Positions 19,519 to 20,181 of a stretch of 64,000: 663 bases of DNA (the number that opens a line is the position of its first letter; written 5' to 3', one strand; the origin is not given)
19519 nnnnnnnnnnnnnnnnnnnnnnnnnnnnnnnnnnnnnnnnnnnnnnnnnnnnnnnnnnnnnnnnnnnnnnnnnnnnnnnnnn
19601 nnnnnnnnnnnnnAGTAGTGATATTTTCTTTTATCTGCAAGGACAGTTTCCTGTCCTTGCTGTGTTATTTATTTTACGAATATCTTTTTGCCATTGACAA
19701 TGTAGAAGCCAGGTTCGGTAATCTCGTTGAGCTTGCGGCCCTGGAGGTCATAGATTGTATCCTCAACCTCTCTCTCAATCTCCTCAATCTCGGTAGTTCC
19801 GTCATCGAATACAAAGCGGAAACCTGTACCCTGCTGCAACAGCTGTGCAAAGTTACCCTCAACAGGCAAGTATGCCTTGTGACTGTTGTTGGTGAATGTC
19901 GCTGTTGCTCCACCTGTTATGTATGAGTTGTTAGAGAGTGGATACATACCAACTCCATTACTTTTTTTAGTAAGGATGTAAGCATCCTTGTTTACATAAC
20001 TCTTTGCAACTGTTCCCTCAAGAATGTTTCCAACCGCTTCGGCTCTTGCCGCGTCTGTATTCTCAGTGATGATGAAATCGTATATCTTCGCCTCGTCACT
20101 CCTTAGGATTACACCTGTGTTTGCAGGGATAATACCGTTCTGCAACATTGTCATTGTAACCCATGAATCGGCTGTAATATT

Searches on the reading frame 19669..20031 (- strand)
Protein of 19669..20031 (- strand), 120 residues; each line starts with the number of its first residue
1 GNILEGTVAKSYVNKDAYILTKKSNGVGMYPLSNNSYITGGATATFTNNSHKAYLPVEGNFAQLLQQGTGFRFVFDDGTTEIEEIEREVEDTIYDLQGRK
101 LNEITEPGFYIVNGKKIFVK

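Call 76: search_protein_families(library=pfam, proteins=[window:19669-20031:-], max_evalue=5)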
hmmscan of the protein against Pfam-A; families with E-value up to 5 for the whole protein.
window:19669-20031:- (120 aa): 1 family
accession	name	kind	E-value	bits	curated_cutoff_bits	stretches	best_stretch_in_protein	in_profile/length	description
PF20559.3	DUF6770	-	0.059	12.3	27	1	8-52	272-316/520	Family of unknown function (DUF6770)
